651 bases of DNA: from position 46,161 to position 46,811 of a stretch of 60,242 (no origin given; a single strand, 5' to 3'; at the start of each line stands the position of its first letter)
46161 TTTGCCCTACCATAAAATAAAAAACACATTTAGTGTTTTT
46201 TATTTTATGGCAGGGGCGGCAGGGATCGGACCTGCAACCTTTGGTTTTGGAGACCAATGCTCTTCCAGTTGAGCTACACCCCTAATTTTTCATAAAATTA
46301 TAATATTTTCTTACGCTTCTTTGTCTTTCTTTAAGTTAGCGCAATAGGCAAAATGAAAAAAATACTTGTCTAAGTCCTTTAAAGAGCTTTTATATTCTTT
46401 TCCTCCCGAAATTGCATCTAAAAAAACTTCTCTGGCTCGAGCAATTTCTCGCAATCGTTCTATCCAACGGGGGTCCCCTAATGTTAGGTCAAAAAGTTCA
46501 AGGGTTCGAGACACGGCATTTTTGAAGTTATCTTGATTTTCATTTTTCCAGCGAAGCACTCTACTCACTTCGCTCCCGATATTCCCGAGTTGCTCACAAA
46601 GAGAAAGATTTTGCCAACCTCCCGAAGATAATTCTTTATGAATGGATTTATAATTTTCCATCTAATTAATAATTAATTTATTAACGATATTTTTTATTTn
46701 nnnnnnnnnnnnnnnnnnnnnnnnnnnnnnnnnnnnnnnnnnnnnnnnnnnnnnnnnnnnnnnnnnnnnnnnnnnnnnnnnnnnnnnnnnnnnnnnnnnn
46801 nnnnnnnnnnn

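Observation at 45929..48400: Tandemly duplicated tRNA-Trp unit with tRNA 3'-end fragments and a DUF3800-like cargo gene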

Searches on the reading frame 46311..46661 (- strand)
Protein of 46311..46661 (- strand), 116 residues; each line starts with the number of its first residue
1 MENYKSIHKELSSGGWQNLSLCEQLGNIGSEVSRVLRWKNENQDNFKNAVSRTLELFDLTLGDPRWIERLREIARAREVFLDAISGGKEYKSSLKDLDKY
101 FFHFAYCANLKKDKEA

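Call 7: search_protein_families(library=pfam, proteins=[window:46311-46661:-], max_evalue=0.1)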
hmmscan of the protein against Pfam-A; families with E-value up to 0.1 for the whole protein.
window:46311-46661:- (116 aa): 0 families

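Call 8: search_protein_families(library=ncbifam, proteins=[window:46311-46661:-], max_evalue=0.1)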
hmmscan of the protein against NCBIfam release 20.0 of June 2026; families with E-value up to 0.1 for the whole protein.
window:46311-46661:- (116 aa): 0 families

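Call 10: find_homologous_proteins(query=window:46311-46661:-)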
Query window:46311-46661:- (116 aa): 1682 proteins with E <= 0.001 among 1692 candidates; the best 120 are listed.
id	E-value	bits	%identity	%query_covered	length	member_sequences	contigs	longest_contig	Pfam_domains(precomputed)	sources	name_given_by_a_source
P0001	9.0e-72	257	100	100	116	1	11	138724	-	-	-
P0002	1.5e-51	192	75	100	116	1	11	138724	-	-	-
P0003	4.4e-48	180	76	92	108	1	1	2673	-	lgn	-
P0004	4.6e-48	180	76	92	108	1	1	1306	-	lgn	-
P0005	6.6e-48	180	76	92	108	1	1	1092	-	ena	-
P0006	1.6e-47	179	78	90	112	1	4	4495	-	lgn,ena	-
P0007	1.2e-46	176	75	90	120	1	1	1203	-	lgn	-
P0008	1.6e-46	175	77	90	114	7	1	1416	-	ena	-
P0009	1.9e-46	175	75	91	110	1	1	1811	-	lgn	-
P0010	2.2e-46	175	73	90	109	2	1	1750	-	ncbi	-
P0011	3.0e-46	175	76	90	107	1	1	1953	-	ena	-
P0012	4.7e-46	174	72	93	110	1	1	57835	-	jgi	-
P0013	7.6e-46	173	77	88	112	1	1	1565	-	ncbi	-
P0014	9.3e-46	173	75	90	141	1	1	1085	-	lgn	-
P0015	1.6e-45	172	74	90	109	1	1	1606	-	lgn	-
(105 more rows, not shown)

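Call 12: find_encoding_contigs(protein=P0001, flank=6000, max_places=10)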
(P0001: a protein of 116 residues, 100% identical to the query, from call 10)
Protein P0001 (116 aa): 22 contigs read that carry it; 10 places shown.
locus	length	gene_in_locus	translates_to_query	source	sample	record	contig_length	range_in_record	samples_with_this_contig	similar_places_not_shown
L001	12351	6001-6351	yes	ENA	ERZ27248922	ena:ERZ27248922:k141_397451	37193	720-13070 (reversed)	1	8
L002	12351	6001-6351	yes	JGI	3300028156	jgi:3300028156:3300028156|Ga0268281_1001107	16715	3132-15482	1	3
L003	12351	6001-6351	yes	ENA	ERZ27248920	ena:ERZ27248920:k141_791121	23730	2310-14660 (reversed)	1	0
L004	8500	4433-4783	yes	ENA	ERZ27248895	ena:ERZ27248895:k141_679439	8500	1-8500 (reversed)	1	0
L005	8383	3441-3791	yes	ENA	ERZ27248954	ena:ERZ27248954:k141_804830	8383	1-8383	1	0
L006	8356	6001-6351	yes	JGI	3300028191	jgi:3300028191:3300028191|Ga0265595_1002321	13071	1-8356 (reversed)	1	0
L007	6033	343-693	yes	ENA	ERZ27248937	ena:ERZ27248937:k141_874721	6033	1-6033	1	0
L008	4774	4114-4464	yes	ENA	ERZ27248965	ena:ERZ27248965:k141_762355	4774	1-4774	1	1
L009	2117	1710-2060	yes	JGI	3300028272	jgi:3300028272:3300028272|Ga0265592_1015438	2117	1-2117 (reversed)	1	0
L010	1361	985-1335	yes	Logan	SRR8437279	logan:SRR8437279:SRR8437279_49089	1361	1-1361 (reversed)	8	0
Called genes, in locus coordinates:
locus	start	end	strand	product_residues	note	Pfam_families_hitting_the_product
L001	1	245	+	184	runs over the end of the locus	PF00886:Ribosomal_S16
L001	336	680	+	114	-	PF13083:KH_KhpA-B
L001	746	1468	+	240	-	PF01746:tRNA_m1G_MT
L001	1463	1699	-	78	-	-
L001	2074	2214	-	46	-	-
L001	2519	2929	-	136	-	-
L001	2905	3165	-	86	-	-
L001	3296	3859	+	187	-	PF00857:Isochorismatase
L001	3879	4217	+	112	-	PF03819:MazG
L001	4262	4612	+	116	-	-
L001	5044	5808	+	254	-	PF12686:DUF3800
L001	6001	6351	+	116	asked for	-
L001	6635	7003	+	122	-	-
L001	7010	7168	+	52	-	-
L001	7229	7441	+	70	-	PF18893:DUF5652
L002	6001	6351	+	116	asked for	-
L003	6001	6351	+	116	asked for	-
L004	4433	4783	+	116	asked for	-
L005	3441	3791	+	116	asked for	-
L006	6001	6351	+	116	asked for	-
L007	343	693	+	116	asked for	-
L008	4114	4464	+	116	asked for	-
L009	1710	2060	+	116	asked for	-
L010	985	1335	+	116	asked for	-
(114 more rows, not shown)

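Call 14: find_related_loci(query=A2, collection=genome_contigs, flank=5000)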
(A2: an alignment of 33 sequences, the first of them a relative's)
Query A2 (116 aa) in genome_contigs; peptide patterns used: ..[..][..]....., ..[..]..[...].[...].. (x = any residue, [..] = any of these).
599 stretches matched a pattern (row limit reached: there are more); 582 encode a relative of the query (tblastn E <= 1e-3); the best 80 are kept; 80 distinct loci.
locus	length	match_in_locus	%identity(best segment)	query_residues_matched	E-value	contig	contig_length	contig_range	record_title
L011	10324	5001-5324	69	1-108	1e-50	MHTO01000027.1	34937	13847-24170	MAG: Candidatus Wildermuthbacteria bacterium GWA2_46_15 gwa2_scaffold_7447, whole genome shotgun sequence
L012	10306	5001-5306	75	7-108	2e-50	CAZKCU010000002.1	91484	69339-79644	MAG TPA_asm: uncultured Candidatus Saccharibacteria bacterium isolate binchicken_co89_20 genome assembly, contig: NODE_2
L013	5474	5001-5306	70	7-108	7e-48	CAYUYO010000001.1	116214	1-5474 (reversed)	MAG TPA_asm: uncultured Candidatus Saccharibacteria bacterium isolate SRP178699_co1_489 genome assembly, contig: NODE_85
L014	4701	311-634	63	1-108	2e-45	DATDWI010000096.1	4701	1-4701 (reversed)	MAG TPA_asm: Candidatus Paceibacterota bacterium isolate SMAG_U8106 k141_1562374, whole genome shotgun sequence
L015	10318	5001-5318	65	7-112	7e-45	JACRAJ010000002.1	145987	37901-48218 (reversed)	MAG: Candidatus Azambacteria bacterium isolate NC_groundwater_1590_Pr3_B-0.1um_43_109 SR-2_scaffold_141_2537437, whole g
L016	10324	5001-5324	67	5-112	2e-44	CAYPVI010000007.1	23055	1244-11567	MAG TPA_asm: uncultured Candidatus Saccharibacteria bacterium isolate binchicken_co100_411 genome assembly, contig: NODE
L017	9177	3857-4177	66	2-108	3e-44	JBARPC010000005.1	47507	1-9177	MAG: Minisyncoccales bacterium isolate MFD13423_ilm_asm_bin13 k127_82122, whole genome shotgun sequence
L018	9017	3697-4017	64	2-108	2e-42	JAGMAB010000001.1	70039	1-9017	MAG: Candidatus Parcubacteria bacterium isolate RS_14_18 ZL355.bin.18.fa_1, whole genome shotgun sequence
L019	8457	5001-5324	65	1-110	1e-42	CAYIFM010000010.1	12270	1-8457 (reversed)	MAG TPA_asm: uncultured Candidatus Saccharibacteria bacterium isolate ERP119705_co18_8 genome assembly, contig: NODE_647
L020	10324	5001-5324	62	5-112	4e-42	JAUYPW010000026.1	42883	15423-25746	MAG: bacterium isolate C4_metabat.bin.59 C4_k141_225718, whole genome shotgun sequence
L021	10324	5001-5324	66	5-112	2e-42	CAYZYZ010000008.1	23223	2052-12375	MAG TPA_asm: uncultured Candidatus Saccharibacteria bacterium isolate binchicken_co387_569 genome assembly, contig: NODE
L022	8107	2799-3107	66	6-108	2e-42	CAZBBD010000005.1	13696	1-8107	MAG TPA_asm: uncultured Candidatus Saccharibacteria bacterium isolate SRP214966_co4_458 genome assembly, contig: NODE_43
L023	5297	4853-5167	62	8-112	2e-42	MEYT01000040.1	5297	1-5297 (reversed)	MAG: Candidatus Azambacteria bacterium RIFCSPLOWO2_01_FULL_46_26 rifcsplowo2_01_scaffold_59170, whole genome shotgun seq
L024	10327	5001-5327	59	1-110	2e-41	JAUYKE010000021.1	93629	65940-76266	MAG: Candidatus Colwellbacteria bacterium isolate C24_metabat.bin.18 C24_k141_659595, whole genome shotgun sequence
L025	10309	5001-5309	63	6-108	4e-41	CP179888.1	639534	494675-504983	MAG: Candidatus Nealsonbacteria bacterium isolate ER9H13parc1 chromosome, complete genome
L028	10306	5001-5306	61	7-108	1e-39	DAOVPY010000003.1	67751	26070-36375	MAG TPA_asm: Candidatus Nealsonbacteria bacterium isolate CSMAG_1561 CSMAG_1561_k141_770350_length_67751_cov_42.9739, wh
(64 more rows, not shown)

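Call 21: find_encoding_contigs(protein=P0006, flank=5000, max_places=4)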
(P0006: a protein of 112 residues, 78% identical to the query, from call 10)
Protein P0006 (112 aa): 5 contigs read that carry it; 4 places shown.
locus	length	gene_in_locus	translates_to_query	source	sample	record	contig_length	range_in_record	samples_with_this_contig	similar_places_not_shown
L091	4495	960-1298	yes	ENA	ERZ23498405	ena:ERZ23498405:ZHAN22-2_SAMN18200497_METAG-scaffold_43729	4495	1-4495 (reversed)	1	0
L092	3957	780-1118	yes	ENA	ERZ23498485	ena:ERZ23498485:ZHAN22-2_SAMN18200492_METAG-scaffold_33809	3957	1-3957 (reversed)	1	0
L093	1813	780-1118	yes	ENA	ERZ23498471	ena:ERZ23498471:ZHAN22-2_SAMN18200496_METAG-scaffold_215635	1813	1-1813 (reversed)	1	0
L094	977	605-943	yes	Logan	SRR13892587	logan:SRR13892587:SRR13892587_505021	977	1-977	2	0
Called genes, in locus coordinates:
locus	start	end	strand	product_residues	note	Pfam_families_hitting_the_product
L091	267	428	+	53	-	PF00471:Ribosomal_L33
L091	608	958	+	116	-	PF18924:DUF5674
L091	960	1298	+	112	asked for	-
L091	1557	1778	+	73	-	-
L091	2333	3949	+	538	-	PF00364:Biotin_lipoyl (faint), PF26002:Beta-barrel_AprE (faint), PF25973:BSH_CzcB (faint), PF25954:Beta-barrel_RND_2 (faint), PF25881:HH_YBHG (faint), PF25967:RND-MFP_C (weak), PF25989:YknX_C (weak)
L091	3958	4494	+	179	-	?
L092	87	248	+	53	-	PF00471:Ribosomal_L33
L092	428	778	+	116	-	PF18924:DUF5674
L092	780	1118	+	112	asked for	-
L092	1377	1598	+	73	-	-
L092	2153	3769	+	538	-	PF00364:Biotin_lipoyl (faint), PF25973:BSH_CzcB (faint), PF25954:Beta-barrel_RND_2 (faint), PF25881:HH_YBHG (faint), PF26002:Beta-barrel_AprE (weak), PF25967:RND-MFP_C (weak), PF25989:YknX_C (weak)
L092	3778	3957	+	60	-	?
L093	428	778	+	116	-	PF18924:DUF5674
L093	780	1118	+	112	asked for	-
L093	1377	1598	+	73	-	-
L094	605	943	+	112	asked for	-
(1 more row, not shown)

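Call 22: find_encoding_contigs(protein=P0003, flank=5000, max_places=3)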
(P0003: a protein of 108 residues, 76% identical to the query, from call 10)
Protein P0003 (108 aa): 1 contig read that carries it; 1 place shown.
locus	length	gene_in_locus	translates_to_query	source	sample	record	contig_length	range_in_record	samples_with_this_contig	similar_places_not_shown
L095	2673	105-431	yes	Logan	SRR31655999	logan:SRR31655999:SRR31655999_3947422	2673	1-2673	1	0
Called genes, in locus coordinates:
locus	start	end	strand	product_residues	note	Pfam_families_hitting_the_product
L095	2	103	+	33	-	?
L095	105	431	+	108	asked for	-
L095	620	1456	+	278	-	-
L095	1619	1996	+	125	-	-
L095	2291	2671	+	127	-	?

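Call 23: find_encoding_contigs(protein=P0012, flank=6000, max_places=2)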
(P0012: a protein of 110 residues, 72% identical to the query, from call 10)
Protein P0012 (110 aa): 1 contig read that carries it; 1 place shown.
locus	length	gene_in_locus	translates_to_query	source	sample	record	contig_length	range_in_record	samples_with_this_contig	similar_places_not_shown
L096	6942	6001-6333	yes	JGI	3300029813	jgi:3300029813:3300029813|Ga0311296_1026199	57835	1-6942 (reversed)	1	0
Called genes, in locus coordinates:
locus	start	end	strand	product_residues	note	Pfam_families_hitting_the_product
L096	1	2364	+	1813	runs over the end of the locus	PF18857:LPD38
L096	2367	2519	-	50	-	-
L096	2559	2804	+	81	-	-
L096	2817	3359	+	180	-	PF01510:Amidase_2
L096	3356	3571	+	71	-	-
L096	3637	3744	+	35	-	-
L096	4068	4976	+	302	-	PF00589:Phage_integrase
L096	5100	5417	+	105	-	-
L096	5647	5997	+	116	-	PF18924:DUF5674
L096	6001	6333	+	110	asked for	-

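Call 35: search_protein_families(library=padloc, proteins=[window:46311-46661:-], max_evalue=0.01)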
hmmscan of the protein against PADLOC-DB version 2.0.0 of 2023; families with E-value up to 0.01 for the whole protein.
window:46311-46661:- (116 aa): 0 families

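Call 36: search_protein_families(library=phrogs, proteins=[window:46311-46661:-], max_evalue=0.01)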
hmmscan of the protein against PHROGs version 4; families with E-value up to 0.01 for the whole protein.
window:46311-46661:- (116 aa): 0 families

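Call 60: predict_structure(alignment_id=A2)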
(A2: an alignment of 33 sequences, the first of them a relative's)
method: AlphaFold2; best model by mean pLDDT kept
length: 116 residues; sequences in the alignment: 33
mean_pLDDT: 89.0   pTM: 0.81
mean pLDDT of the five models: 89.0, 88.9, 88.2, 85.7, 85.0
residues with pLDDT >= 90: 88; 70-90: 12; 50-70: 13; < 50: 3
segments of 3 or more residues with pLDDT < 50: 1-3
pLDDT, mean of each block of 10 residues (from residue 1): 57 82 95 97 96 96 95 97 96 96 89 62
secondary structure, 60 per line:
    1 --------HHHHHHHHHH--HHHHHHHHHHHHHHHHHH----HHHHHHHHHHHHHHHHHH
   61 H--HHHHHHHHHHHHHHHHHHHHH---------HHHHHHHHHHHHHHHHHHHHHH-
elements in order: H9-18 H21-38 H43-61 H64-84 H94-115

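Call 66: fold_search(model_id=the predicted structure, library=pdb)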
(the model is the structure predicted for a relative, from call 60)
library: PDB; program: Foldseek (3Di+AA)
matches with E <= 10: 64; with E <= 0.001: 0
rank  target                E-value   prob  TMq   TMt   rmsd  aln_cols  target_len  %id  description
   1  1orj_B                1.1e+00  0.69  0.46  0.49   4.9       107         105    9  FLAGELLAR EXPORT CHAPERONE (released 2003-09-16)
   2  8c8q_C                2.1e+00  0.75  0.51  0.25   4.6       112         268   14  Cytochrome c oxidase from Schizosaccharomyces pombe (released 2023-03-01)
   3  1orj_C                2.1e+00  0.63  0.52  0.56   4.1       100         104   10  FLAGELLAR EXPORT CHAPERONE (released 2003-09-16)
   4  6s38_B                2.6e+00  0.14  0.32  0.28   8.8       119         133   15  Ligand binding domain of the P. putida receptor PcaY_PP in complex with quinate (released 2020-10-21)
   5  4llc_A                2.8e+00  0.41  0.45  0.43   7.6       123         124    7  The crystal structure of R60E mutant of the histidine kinase (KinB) sensor domain from Pseudomonas aeruginosa PA01 (released 2013-08-07)
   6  6ifk_C                3.1e+00  0.47  0.50  0.48   4.5        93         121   15  Cryo-EM structure of type III-A Csm-CTR1 complex, AMPPNP bound (released 2018-12-12)
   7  7ah0                  3.3e+00  0.16  0.36  0.38   6.4       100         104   10  Crystal structure of the de novo designed two-heme binding protein, 4D2 (released 2021-10-06)
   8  9f5x_2D               3.6e+00  0.47  0.51  0.25   4.9       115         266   11  Structure of the Chlamydomonas reinhardtii respiratory supercomplex I1 III2 IV2 (released 2025-03-12)
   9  9dbo_C                3.8e+00  0.30  0.47  0.55   4.3       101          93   16  Crystal structure of a synthetic Fab (R3E9) in complex with the FRB domain of mTOR (released 2025-06-11)
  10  6dg6_F                3.8e+00  0.28  0.44  0.50   4.9        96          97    5  Structure of a de novo designed Interleukin-2/Interleukin-15 mimetic (released 2019-01-16)
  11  1t6u_A                3.8e+00  0.12  0.34  0.33   7.7       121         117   15  Nickel Superoxide Dismutase (NiSOD) Native 1.30 A Structure (released 2004-07-13)
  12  9dir_A                4.2e+00  0.14  0.40  0.38   7.6       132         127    7  Cryo-EM structure of the heme/hemoglobin transporter ChuA, in complex with de novo designed binder G7 (released 2025-05-21)
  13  6s1a_B                4.4e+00  0.11  0.34  0.29   8.7       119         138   17  Ligand binding domain of the P. putida receptor PcaY_PP (released 2020-10-21)
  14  6xyn                  4.7e+00  0.23  0.49  0.38   9.2       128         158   12  Crystal structure of a proteolytic fragment of NarQ comprising sensor and TM domains (released 2020-03-04)
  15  5jef_A                4.9e+00  0.23  0.49  0.29   8.9       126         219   11  Fragment of nitrate/nitrite sensor histidine kinase NarQ (WT) in asymmetric holo state (released 2017-05-31)
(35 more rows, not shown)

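Call 90: search_dna_similar(query=window:46311-46661:-, collection=phages, mode=protein, max_rows=8)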
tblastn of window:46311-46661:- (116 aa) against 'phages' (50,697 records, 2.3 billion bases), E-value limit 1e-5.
No match.
